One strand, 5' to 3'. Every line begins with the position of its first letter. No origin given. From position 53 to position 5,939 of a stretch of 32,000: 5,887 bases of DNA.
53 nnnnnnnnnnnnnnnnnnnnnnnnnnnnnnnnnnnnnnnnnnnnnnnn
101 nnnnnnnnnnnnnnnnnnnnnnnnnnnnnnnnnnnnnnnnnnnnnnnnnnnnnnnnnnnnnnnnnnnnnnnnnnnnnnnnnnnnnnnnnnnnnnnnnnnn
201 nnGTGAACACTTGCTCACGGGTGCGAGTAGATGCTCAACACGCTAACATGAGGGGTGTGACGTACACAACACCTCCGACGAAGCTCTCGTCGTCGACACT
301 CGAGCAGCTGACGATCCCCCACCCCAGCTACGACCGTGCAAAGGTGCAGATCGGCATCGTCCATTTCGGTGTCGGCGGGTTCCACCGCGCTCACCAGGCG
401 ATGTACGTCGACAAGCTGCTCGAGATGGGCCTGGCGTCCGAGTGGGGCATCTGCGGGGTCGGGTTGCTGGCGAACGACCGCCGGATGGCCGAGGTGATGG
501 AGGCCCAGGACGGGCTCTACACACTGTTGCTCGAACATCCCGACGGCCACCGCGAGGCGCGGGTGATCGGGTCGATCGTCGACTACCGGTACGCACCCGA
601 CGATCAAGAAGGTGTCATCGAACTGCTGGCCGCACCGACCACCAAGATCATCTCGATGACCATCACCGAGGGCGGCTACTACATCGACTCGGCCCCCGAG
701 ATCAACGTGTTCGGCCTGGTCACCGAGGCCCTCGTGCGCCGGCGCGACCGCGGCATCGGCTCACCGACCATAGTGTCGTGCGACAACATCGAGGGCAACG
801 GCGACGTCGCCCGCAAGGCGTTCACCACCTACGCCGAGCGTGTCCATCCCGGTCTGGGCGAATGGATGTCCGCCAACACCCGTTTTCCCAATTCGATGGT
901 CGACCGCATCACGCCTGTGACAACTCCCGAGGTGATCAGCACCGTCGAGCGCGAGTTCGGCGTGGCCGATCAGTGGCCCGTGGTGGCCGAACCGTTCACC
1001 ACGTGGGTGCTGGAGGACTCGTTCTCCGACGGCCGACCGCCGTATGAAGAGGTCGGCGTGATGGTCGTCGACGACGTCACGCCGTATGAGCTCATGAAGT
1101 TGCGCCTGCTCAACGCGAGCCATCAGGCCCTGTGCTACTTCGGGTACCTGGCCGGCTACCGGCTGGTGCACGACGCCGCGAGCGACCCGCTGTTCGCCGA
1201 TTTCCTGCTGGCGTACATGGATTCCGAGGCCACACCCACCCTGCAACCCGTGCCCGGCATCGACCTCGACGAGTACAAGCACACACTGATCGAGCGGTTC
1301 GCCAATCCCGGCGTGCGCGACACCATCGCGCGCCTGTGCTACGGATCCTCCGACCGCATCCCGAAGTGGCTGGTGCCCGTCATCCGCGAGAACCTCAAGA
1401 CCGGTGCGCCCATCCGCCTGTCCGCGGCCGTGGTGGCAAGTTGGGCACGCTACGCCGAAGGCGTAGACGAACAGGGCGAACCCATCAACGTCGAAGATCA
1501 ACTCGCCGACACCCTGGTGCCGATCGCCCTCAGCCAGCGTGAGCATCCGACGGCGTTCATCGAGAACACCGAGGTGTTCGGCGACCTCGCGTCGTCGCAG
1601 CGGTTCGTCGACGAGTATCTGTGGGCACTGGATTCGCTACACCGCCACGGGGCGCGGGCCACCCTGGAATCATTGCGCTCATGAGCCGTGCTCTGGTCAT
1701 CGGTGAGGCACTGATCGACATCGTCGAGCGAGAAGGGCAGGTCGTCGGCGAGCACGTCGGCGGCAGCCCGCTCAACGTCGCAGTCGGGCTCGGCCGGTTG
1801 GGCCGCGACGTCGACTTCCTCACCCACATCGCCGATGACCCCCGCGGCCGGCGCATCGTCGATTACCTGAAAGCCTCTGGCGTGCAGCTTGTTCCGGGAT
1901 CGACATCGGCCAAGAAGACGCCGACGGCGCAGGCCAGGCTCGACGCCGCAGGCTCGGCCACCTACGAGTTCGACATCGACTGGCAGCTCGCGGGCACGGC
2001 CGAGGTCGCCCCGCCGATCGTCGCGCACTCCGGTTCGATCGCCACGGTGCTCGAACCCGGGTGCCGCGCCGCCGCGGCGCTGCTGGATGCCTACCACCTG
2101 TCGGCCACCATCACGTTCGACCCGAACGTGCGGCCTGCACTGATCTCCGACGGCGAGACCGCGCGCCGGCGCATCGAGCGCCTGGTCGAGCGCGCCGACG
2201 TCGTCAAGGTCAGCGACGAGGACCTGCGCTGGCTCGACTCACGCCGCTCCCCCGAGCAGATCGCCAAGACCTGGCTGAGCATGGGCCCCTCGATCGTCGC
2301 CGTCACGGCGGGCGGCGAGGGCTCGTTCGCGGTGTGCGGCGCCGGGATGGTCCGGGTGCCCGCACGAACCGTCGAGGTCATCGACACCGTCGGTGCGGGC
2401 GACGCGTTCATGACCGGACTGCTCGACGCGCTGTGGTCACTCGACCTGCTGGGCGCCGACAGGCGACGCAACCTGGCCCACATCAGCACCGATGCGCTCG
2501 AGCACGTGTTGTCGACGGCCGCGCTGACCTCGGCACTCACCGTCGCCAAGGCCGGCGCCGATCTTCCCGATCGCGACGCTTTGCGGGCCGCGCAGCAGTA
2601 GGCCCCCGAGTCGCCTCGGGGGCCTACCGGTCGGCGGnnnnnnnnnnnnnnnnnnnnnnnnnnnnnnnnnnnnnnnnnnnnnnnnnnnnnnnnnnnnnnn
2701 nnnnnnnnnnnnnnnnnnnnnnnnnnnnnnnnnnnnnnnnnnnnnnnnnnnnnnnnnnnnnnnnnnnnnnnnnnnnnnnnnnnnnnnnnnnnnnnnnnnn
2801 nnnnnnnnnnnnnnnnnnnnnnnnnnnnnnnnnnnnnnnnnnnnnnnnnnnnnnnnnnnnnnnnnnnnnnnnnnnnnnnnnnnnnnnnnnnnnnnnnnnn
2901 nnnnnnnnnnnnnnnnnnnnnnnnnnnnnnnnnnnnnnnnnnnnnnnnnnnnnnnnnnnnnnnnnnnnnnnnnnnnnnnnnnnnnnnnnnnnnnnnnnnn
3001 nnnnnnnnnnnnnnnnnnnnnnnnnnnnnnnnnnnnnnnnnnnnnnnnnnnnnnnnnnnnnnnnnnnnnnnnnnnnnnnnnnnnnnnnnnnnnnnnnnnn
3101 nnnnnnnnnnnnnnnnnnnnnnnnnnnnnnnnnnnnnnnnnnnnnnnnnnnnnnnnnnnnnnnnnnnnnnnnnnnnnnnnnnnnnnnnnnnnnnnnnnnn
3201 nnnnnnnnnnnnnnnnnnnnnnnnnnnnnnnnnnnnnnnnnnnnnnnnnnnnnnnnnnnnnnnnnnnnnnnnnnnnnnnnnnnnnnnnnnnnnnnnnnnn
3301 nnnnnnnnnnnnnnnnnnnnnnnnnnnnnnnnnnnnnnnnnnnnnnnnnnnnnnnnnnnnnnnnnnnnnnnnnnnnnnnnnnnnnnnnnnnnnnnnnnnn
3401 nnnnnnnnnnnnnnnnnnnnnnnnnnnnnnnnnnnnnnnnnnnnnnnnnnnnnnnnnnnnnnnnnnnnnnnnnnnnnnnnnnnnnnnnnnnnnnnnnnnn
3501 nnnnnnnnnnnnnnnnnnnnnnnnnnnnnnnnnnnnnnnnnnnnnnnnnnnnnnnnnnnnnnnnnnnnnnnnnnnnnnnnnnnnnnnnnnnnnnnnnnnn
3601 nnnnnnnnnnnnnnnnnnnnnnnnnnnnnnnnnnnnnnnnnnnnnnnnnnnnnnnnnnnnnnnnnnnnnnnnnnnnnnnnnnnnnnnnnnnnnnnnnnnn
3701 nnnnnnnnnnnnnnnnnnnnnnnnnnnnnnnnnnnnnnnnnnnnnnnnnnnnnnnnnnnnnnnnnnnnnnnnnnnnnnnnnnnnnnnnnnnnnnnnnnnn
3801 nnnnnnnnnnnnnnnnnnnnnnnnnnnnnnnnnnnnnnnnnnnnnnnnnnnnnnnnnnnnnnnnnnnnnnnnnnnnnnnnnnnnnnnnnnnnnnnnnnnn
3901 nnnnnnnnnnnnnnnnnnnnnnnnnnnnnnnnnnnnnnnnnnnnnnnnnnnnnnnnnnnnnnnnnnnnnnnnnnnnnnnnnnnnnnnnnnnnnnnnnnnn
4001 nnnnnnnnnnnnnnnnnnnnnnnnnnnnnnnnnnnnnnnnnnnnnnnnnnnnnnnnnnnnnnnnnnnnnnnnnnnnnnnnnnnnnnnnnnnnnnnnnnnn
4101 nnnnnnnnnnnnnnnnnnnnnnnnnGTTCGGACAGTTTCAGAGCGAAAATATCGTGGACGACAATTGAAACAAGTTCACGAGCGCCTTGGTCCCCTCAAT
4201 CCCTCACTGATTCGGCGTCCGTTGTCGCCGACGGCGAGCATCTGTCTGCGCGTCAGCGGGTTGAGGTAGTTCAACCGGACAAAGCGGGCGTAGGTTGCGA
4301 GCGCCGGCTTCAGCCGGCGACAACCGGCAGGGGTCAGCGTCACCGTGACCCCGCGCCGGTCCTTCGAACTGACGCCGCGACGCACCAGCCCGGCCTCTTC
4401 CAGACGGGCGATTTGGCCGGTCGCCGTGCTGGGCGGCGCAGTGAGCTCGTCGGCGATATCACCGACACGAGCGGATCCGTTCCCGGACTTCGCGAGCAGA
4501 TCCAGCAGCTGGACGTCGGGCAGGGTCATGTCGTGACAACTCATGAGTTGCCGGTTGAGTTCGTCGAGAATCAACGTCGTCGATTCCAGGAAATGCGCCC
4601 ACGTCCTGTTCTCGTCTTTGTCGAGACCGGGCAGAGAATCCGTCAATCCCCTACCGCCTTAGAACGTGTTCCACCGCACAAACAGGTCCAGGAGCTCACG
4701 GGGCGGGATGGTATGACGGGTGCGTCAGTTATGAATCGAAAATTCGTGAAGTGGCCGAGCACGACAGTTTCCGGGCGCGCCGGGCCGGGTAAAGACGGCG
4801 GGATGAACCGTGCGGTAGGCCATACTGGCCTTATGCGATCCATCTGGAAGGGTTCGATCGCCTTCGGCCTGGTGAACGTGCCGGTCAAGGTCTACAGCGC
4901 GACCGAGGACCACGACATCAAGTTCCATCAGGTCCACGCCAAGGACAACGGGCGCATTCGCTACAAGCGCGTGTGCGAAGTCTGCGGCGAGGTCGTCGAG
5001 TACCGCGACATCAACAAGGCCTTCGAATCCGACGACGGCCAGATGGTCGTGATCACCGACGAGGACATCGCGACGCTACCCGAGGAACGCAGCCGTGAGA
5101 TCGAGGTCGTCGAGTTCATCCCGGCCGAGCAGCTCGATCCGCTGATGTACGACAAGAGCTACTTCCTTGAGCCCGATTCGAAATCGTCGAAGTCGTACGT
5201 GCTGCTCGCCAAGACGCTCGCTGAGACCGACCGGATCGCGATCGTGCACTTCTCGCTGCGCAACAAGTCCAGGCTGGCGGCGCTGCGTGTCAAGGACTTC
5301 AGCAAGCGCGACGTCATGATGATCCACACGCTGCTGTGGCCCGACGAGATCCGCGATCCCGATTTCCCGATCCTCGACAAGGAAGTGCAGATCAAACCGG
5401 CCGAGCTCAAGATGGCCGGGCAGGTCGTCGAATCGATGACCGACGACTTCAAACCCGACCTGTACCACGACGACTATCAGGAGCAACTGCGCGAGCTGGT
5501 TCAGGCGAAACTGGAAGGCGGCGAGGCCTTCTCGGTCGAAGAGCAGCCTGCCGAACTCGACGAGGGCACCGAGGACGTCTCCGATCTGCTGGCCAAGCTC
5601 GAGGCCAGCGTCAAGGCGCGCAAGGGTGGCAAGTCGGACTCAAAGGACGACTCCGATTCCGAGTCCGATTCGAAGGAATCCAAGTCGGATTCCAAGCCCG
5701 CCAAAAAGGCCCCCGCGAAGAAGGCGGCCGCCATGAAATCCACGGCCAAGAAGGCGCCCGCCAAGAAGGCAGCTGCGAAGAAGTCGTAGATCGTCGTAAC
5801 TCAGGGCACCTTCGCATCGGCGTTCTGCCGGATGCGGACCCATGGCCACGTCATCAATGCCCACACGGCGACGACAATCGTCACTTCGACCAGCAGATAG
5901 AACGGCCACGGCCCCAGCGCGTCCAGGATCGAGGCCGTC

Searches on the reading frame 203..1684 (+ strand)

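Call 92: search_protein_families(library=pfam, proteins=[window:203-1684:+], max_evalue=0.001)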
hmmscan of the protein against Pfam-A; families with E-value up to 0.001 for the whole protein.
window:203-1684:+ (493 aa): 2 families
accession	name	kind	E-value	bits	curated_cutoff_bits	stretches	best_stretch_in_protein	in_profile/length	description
PF08125.19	Mannitol_dh_C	-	4.7e-50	170.2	30.7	1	291-478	1-188/190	Mannitol dehydrogenase C-terminal domain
PF01232.29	Mannitol_dh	-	1.2e-41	143.3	27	1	51-281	2-197/199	Mannitol dehydrogenase Rossmann domain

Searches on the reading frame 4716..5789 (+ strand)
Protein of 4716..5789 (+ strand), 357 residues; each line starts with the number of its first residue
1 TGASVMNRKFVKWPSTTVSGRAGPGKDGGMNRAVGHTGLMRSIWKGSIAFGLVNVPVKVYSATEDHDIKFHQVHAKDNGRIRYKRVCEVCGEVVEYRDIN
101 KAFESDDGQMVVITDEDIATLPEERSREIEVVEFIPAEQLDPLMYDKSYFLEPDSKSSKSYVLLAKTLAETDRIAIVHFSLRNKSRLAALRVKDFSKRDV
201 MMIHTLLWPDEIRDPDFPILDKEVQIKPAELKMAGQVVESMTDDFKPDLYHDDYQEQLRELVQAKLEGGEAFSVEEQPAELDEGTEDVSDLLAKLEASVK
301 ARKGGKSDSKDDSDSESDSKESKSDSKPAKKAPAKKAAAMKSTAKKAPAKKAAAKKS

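Call 92: search_protein_families(library=pfam, proteins=[window:4716-5789:+], max_evalue=0.001)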
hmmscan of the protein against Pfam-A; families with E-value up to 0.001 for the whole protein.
window:4716-5789:+ (357 aa): 1 family
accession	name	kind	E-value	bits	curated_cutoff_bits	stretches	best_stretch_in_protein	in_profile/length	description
PF02735.22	Ku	-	3.4e-53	180.8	25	1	50-233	2-190/190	Ku70/Ku80 beta-barrel domain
